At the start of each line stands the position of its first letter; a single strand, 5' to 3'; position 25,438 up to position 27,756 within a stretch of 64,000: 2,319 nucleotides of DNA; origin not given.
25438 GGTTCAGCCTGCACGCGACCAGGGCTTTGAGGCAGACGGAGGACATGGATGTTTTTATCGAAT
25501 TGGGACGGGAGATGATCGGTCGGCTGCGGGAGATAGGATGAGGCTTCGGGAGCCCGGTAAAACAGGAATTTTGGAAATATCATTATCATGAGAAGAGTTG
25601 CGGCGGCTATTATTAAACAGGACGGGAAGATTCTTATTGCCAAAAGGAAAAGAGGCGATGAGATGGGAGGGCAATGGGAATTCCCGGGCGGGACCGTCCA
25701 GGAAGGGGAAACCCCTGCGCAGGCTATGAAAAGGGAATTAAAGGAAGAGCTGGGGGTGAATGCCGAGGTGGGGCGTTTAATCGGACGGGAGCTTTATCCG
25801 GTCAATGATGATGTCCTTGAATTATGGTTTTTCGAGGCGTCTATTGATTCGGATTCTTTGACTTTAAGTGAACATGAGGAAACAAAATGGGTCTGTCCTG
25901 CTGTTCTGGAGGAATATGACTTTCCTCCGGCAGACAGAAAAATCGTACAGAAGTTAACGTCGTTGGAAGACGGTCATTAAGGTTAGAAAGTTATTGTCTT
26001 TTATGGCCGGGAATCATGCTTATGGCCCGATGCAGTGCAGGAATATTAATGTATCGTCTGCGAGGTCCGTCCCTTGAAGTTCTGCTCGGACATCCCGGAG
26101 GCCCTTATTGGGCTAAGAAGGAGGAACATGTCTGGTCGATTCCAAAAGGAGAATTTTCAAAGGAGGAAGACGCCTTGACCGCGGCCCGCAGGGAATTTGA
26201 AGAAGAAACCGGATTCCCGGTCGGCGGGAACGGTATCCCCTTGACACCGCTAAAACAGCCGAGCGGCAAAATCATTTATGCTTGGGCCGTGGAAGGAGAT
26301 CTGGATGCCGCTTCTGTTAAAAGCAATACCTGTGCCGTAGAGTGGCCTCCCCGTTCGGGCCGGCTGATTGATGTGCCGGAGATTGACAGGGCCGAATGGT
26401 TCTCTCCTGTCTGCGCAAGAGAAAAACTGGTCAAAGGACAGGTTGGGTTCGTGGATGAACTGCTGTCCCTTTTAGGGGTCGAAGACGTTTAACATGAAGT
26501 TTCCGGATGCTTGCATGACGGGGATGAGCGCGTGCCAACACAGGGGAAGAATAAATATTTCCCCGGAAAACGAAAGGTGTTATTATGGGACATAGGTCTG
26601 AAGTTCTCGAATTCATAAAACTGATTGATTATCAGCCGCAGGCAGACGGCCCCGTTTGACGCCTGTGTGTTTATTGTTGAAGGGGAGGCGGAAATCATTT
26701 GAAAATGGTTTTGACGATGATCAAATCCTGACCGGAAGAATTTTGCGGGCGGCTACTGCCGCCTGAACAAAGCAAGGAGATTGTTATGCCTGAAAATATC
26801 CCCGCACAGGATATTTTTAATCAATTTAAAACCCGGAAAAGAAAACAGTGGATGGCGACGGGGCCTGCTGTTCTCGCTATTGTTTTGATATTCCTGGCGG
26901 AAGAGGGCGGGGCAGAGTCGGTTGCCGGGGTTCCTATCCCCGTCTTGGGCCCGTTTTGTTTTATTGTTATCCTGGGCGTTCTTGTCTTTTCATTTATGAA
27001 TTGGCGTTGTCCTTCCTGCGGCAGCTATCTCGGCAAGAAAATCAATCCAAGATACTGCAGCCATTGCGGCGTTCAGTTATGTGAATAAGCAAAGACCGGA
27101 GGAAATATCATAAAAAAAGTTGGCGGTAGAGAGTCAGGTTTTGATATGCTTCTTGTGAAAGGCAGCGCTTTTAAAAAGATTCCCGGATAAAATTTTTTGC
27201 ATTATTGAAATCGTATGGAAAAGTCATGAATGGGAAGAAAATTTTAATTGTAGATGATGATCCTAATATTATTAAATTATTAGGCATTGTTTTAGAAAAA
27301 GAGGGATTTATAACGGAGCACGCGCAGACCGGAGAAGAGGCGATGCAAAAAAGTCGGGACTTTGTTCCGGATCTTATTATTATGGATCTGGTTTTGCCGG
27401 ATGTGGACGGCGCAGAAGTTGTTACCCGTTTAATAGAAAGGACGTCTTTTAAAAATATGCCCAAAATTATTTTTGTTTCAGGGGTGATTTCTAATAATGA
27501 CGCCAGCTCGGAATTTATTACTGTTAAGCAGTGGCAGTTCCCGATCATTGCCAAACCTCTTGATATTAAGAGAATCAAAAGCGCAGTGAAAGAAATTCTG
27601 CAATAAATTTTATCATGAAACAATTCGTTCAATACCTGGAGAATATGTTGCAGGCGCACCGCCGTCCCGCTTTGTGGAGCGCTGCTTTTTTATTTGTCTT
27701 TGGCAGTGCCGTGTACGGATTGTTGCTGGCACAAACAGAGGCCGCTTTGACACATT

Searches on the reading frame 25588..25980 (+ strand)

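Call 41: search_protein_families(library=pfam, proteins=[window:25588-25980:+], max_evalue=0.001)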
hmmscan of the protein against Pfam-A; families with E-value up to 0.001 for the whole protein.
window:25588-25980:+ (130 aa): 3 families
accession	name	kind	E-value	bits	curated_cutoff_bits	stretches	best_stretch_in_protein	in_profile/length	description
PF00293.34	NUDIX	-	3.1e-23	82.7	21.1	1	2-122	2-133/134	NUDIX domain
PF14815.12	NUDIX_4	-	1.1e-17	64.3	35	1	5-121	2-112/113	NUDIX domain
PF22327.2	Nudt16-like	-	7.1e-05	23.2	27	1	28-62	33-68/161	U8 snoRNA-decapping enzyme-like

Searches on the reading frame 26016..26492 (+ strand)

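Call 41: search_protein_families(library=pfam, proteins=[window:26016-26492:+], max_evalue=0.001)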
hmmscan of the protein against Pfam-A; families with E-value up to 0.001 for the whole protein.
window:26016-26492:+ (158 aa): 1 family
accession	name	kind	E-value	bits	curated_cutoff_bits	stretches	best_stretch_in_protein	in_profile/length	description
PF00293.34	NUDIX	-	2.2e-10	41.1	21.1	1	7-138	5-123/134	NUDIX domain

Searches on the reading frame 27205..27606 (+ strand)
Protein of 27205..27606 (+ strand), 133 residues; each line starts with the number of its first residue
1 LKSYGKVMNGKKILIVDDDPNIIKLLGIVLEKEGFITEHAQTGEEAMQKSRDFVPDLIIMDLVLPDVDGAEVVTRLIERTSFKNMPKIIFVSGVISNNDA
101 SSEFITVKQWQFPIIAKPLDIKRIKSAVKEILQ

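Call 41: search_protein_families(library=pfam, proteins=[window:27205-27606:+], max_evalue=0.001)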
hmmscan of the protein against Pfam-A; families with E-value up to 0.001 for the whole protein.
window:27205-27606:+ (133 aa): 1 family
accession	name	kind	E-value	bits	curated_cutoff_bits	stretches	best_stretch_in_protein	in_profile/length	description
PF00072.30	Response_reg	-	2.6e-20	73.1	30.2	1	13-129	1-111/111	Response regulator receiver domain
